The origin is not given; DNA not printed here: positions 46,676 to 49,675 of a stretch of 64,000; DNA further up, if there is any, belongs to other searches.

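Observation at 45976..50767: SbcD-like / membrane-anchored SMC-like ATPase / PolB-type DEDDy exonuclease operon: a yhaO-yhaN-type module with a non-orthologous third nuclease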

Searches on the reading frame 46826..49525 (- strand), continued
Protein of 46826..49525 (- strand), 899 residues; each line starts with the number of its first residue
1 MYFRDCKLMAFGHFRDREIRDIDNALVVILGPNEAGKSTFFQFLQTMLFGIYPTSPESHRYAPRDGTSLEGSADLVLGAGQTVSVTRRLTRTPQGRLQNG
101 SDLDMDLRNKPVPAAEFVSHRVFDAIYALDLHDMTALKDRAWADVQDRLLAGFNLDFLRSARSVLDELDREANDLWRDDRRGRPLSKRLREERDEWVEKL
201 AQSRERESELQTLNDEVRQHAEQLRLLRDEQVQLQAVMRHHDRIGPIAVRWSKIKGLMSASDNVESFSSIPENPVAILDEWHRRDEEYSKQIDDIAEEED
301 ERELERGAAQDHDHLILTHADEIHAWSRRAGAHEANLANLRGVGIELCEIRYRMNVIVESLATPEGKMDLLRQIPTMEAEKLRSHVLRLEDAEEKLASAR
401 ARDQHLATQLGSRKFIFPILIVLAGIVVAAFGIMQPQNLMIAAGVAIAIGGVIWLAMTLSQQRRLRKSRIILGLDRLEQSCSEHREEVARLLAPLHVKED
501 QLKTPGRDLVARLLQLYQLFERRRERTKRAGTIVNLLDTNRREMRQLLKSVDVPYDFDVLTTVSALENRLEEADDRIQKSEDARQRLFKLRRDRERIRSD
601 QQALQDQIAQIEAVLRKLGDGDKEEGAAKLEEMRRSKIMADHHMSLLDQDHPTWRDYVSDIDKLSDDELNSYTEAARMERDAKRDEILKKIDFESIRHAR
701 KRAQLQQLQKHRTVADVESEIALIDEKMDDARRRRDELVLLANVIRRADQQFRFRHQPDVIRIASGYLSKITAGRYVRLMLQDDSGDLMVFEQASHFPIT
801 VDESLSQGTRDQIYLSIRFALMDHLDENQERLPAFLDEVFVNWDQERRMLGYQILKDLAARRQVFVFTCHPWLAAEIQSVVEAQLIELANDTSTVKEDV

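Call 23: find_encoding_contigs(protein=P0135, flank=8000, max_places=1)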
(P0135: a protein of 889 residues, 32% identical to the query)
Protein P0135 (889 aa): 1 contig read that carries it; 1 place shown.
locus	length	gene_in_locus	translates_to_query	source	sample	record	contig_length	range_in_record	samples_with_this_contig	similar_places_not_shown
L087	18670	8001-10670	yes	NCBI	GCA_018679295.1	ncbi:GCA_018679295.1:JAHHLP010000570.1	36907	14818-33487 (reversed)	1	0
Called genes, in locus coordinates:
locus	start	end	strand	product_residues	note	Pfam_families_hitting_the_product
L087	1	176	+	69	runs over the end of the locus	-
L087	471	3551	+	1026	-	PF12705:PDDEXK_1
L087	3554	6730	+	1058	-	PF00580:UvrD-helicase, PF13245:AAA_19 (faint), PF13361:UvrD_C, PF13538:UvrD_C_2 (faint), PF12705:PDDEXK_1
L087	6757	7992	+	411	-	PF00149:Metallophos, PF12850:Metallophos_2 (weak)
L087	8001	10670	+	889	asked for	PF02463:SMC_N (faint), PF13476:AAA_23, PF13514:AAA_27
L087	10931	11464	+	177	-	-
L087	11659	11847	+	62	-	-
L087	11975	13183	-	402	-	PF03372:Exo_endo_phos, PF18962:Por_Secre_tail (weak)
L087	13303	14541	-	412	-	PF01436:NHL (faint)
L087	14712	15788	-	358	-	PF03349:Toluene_X (faint), PF19572:PorV (weak)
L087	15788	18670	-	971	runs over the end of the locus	PF13620:CarboxypepD_reg, PF13715:CarbopepD_reg_2, PF07715:Plug, PF14905:OMP_b-brl_3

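Call 24: find_encoding_contigs(protein=P0137, flank=8000, max_places=1)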
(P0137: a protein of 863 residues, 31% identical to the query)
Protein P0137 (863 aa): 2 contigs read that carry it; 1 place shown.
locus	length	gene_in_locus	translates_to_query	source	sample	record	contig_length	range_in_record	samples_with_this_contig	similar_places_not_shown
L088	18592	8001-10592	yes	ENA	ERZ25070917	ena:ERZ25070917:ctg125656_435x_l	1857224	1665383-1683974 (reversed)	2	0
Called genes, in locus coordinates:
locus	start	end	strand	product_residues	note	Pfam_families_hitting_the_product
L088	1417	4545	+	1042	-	PF12705:PDDEXK_1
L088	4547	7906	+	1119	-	PF00580:UvrD-helicase, PF13245:AAA_19, PF13361:UvrD_C, PF13538:UvrD_C_2 (faint), PF12705:PDDEXK_1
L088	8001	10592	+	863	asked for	PF13476:AAA_23, PF13514:AAA_27, PF02463:SMC_N (weak)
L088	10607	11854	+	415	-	PF00149:Metallophos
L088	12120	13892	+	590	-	PF03235:GmrSD_N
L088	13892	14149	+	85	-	-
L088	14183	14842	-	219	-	-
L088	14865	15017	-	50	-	-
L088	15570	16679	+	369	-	PF01555:N6_N4_Mtase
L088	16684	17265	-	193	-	PF09568:RE_MjaI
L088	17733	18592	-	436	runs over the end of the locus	PF01555:N6_N4_Mtase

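Call 25: find_encoding_contigs(protein=P0142, flank=8000, max_places=1)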
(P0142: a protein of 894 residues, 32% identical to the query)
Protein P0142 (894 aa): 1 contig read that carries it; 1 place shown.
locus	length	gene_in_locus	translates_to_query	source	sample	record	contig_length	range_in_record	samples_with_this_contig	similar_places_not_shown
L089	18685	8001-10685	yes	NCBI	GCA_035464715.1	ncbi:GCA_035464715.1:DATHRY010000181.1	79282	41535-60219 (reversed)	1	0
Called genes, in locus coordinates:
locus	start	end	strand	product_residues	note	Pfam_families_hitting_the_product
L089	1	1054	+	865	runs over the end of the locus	PF17789:MG4 (faint), PF02368:Big_2, PF24107:DUF7382 (faint), PF26182:Ig_NUP210_5th (faint), PF02369:Big_1, PF02368:Big_2 (weak), PF02369:Big_1, PF02368:Big_2, +1 more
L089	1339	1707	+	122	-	-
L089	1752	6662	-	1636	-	PF21075:GDH_ACT1, PF21073:GDH_HM1, PF21076:GDH_ACT2, PF21079:GDH_HM2, PF21077:GDH_ACT3, PF21078:GDH_HM3, PF05088:Bac_GDH_CD, PF21074:GDH_C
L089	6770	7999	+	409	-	PF00149:Metallophos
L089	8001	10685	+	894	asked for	PF02463:SMC_N (faint), PF13476:AAA_23 (faint), PF13514:AAA_27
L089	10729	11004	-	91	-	PF02566:OsmC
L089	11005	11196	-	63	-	-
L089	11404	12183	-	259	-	PF02578:Cu-oxidase_4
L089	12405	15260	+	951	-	PF16078:2-oxogl_dehyd_N, PF00676:E1_dh, PF02779:Transket_pyr, PF16870:OxoGdeHyase_C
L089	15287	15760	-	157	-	PF14376:Haem_bd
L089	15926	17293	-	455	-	PF04389:Peptidase_M28, PF01546:Peptidase_M20 (weak)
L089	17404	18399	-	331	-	PF08240:ADH_N, PF00107:ADH_zinc_N, PF13602:ADH_zinc_N_2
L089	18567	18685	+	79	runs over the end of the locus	PF26604:CBU_0592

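Call 27: find_encoding_contigs(protein=P0121, flank=8000, max_places=2)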
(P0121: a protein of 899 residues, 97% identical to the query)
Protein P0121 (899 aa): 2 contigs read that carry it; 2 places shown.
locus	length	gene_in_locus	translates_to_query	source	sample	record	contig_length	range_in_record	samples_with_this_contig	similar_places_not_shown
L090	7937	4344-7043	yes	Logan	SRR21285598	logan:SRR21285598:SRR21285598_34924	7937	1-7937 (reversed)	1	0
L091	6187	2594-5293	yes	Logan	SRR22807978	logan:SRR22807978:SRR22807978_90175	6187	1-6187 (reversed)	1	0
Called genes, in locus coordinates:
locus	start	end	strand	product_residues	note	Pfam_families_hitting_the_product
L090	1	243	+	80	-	?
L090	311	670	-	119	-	PF06155:GBBH-like_N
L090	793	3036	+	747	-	PF02225:PA (weak), PF04389:Peptidase_M28, PF04253:TFR_dimer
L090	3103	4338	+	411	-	PF00149:Metallophos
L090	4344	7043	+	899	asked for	PF02463:SMC_N (faint), PF13476:AAA_23, PF13514:AAA_27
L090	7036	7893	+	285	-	PF10108:DNA_pol_B_exo2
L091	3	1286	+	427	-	?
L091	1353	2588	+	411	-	PF00149:Metallophos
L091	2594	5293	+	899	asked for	PF02463:SMC_N (faint), PF13476:AAA_23, PF13514:AAA_27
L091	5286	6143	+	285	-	PF10108:DNA_pol_B_exo2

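Call 32: find_related_loci(query=A3, collection=metagenome_contigs, flank=8000)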
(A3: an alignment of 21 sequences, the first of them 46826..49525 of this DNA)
Query A3 (899 aa) in metagenome_contigs; peptide patterns used: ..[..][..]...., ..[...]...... (x = any residue, [..] = any of these).
486 stretches matched a pattern; 335 encode a relative of the query (tblastn E <= 1e-3); the best 80 are kept; 80 distinct loci.
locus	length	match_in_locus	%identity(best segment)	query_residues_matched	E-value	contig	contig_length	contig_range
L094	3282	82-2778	75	1-899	0e+0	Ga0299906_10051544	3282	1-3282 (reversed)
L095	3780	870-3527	49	1-888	0e+0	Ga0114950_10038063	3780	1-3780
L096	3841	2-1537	72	388-899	0e+0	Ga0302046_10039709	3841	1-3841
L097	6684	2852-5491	37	6-883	3e-166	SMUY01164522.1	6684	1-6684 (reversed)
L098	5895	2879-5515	34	1-889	4e-146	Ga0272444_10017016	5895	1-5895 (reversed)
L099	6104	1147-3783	34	1-889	7e-146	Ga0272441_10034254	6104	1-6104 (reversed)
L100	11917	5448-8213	35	1-888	2e-135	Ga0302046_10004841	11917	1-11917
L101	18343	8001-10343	30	1-888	1e-106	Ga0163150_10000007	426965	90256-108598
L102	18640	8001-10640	28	1-877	1e-100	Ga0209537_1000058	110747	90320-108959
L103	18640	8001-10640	28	1-877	4e-100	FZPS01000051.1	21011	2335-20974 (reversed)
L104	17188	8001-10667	27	1-878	5e-99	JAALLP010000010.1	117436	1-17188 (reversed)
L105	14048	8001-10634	27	11-878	1e-98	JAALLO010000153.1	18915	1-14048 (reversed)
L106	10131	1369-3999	27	1-874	1e-98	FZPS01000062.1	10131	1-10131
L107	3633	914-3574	31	6-879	3e-100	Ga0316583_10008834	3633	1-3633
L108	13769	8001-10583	27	1-878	4e-97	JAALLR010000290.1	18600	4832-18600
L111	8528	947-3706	30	3-894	8e-94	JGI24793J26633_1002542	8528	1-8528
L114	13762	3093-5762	28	1-879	1e-92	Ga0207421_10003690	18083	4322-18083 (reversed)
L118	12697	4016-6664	30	3-878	3e-91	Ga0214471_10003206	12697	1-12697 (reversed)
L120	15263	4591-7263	27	7-888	2e-89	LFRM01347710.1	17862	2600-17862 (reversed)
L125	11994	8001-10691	30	1-888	2e-87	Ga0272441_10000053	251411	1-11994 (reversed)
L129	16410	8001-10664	27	1-884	1e-86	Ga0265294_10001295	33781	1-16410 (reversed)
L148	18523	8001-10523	30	26-874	2e-81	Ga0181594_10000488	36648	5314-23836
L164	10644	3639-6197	29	24-880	3e-76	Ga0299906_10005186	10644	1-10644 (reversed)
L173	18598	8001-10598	25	1-874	6e-58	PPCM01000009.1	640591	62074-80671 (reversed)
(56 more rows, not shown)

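Call 40: search_solved_structures(query=A3, max_evalue=0.01)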
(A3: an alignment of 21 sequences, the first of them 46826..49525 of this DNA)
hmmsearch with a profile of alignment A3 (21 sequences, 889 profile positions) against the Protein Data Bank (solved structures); distinct sequences matched with E-value up to 0.01: 22.
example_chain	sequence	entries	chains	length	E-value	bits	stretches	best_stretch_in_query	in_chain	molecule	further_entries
3qf7_A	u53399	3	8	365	6.6e-12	47.7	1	1-90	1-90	Rad50 | Probable DNA double-strand break repair Rad50 ATPase,Probable DNA double-strand break repa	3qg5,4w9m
3tho_A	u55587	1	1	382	1.5e-10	43.2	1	1-90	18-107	Probable DNA double-strand break repair Rad50 ATPase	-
3aux_A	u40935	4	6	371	3.3e-07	32.2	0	803-875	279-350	DNA double-strand break repair rad50 ATPase | DNA double-strand break repair Rad50 ATPase,DNA double-strand break repair Rad50 ATPase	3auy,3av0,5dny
5f3w_B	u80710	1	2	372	1.5e-06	30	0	803-875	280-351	DNA double-strand break repair Rad50 ATPase,DNA double-strand break repair Rad50 ATPase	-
3qku_A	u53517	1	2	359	4.8e-06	28.3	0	762-855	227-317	DNA double-strand break repair rad50 ATPase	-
3qkt_A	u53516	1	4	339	7.2e-06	27.7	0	762-855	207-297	DNA double-strand break repair rad50 ATPase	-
4nck_A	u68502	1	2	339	7.1e-05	24.5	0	1-89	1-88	DNA double-strand break repair Rad50 ATPase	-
4nch_A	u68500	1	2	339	0.0001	23.9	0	1-89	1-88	DNA double-strand break repair Rad50 ATPase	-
4nci_A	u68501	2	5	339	0.00019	23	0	1-89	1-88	DNA double-strand break repair Rad50 ATPase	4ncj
6c2u_A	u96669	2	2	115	0.001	20.6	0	21-46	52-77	phosphate-loop protein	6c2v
9y5h_B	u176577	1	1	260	0.0011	20.5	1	506-725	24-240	sc-t-SNARE-diff-#3.3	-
5cws_C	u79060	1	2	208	0.0013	20.3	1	571-711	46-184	Nucleoporin NSP1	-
8p0a_B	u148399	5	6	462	0.0016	20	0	1-45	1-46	Structural maintenance of chromosomes protein 3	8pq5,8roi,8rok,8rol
8roj_A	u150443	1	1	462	0.0016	19.9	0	1-45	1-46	Structural maintenance of chromosomes protein 3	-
8fcy_A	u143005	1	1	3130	0.0019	19.7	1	497-737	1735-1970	Cytoplasmic dynein 1 heavy chain 1,Serine--tRNA ligase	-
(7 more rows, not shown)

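Call 48: find_homologous_proteins(query=L090:3103-4338:+, max_evalue=0.00001)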
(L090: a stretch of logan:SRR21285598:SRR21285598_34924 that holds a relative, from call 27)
Query L090:3103-4338:+ (411 aa): 904 proteins with E <= 0.00001 among 8000 candidates; the best 120 are listed.
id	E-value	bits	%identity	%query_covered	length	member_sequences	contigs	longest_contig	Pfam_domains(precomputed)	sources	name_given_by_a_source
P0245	1.3e-265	899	99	100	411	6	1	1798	PF00149.34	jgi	-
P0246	1.4e-236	803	86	100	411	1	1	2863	PF12850.13,PF00149.34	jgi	-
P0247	2.1e-225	766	82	100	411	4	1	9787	PF00149.34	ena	-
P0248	1.0e-221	754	79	100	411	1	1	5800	PF12850.13,PF00149.34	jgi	-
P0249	3.2e-220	749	80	100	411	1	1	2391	PF00149.34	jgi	jgi:DNA repair exonuclease SbcCD nuclease subunit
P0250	3.7e-217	739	79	100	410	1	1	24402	PF00149.34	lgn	-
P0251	1.2e-215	734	79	100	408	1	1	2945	PF00149.34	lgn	-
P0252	3.4e-212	723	76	100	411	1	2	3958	PF00149.34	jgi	jgi:DNA repair exonuclease SbcCD nuclease subunit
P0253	1.3e-156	540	60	99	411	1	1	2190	PF00149.34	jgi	jgi:DNA repair exonuclease SbcCD nuclease subunit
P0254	2.4e-151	523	58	100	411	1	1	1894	PF00149.34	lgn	-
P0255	1.7e-146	507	56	100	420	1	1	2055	PF00149.34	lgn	-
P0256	8.4e-114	399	48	100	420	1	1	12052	PF00149.34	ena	-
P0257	9.4e-112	392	49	99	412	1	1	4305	PF00149.34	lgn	-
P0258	2.8e-111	391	48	100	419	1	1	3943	PF00149.34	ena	-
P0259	1.3e-110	389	46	100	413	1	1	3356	PF00149.34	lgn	-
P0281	3.4e-105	371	47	99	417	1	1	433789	PF12850.13,PF00149.34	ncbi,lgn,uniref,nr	ncbi:hypothetical protein CRI94_09510 [Longibacter salinarum]|uniref:Calcineurin-like phosphoesteras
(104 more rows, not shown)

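Call 49: find_encoding_contigs(protein=P0205, flank=6000, max_places=1)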
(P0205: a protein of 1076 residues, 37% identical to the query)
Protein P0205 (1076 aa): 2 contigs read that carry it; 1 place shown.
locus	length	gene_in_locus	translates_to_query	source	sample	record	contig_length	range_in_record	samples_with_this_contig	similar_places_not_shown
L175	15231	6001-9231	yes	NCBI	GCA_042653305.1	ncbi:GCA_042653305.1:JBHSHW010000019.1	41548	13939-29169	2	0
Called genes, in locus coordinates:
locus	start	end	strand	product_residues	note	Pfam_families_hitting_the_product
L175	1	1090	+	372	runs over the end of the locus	PF01408:GFO_IDH_MocA, PF02894:GFO_IDH_MocA_C, PF22725:GFO_IDH_MocA_C3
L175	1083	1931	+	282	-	PF01261:AP_endonuc_2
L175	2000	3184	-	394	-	PF00990:GGDEF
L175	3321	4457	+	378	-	PF13439:Glyco_transf_4, PF13579:Glyco_trans_4_4, PF20706:GT4-conflict, PF00534:Glycos_transf_1, PF13692:Glyco_trans_1_4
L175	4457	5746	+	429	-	PF00149:Metallophos, PF12850:Metallophos_2 (weak)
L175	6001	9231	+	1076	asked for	PF02463:SMC_N (faint), PF13476:AAA_23 (weak), PF13514:AAA_27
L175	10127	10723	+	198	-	PF09347:DUF1989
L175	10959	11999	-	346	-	-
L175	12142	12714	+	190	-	PF00156:Pribosyltran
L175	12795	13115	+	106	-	-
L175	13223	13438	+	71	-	-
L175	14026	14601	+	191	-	PF00156:Pribosyltran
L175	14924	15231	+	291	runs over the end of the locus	PF04748:Polysacc_deac_2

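Call 57: search_protein_families(library=phrogs, proteins=[window:46826-49525:-, L090:3103-4338:+], max_evalue=0.001)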
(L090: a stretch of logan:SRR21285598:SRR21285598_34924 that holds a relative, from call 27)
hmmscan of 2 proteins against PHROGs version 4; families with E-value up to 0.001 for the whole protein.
window:46826-49525:- (899 aa): 1 family
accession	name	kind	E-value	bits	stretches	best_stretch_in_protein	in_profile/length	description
phrog_77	-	DNA, RNA and nucleotide metabolism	3.2e-11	43.5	1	571-868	668-928/967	SbcC-like subunit of palindrome specific endonuclease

L090:3103-4338:+ (411 aa): 2 families
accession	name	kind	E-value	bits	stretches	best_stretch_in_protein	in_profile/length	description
phrog_100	-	DNA, RNA and nucleotide metabolism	4.5e-10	39.6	1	1-92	28-115/989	SbcD-like subunit of palindrome specific endonuclease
phrog_1649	-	other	2e-07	31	1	3-98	37-110/308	metallo-phosphoesterase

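Call 61: search_solved_structures(query=A4, max_evalue=0.001)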
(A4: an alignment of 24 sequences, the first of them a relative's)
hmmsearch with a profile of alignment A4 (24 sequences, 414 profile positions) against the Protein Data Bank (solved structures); distinct sequences matched with E-value up to 0.001: 18.
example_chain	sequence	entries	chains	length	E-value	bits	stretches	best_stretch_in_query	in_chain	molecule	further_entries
1ii7_A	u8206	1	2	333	2.2e-19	73.1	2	2-96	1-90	Mre11 nuclease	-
3dsc_A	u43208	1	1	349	2.4e-19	73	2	2-96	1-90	DNA double-strand break repair protein mre11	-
4hd0_A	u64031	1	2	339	3.7e-18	69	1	2-96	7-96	DNA double-strand break repair protein Mre11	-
3dsd_A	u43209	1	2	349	4.4e-18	68.8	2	2-96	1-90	DNA double-strand break repair protein mre11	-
1s8e_A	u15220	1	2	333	7.8e-17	64.7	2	2-90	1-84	exonuclease putative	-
3qg5_C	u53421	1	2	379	1.7e-13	53.7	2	194-264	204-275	Mre11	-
4o24_A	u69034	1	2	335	1.7e-13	53.6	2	194-263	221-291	Exonuclease, putative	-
2q8u_A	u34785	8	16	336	1.8e-13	53.6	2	194-263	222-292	Exonuclease, putative | Nuclease SbcCD subunit D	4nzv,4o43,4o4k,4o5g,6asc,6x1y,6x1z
3auz_A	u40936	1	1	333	9.2e-13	51.2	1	3-241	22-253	DNA double-strand break repair protein mre11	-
4tug_C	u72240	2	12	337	9.3e-13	51.2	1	3-241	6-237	DNA double-strand break repair protein Mre11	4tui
3av0_A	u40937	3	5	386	1.4e-12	50.6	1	3-241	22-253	DNA double-strand break repair protein mre11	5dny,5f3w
3thn_A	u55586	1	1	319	2.3e-12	49.9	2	194-262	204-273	Exonuclease, putative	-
3tho_B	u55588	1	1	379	2.5e-12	49.8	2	194-263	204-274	Exonuclease, putative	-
6s6v_A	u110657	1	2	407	3.8e-12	49.2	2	2-101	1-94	Nuclease SbcCD subunit D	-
4lty_C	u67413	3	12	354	3.9e-12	49.2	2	2-102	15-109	Exonuclease subunit SbcD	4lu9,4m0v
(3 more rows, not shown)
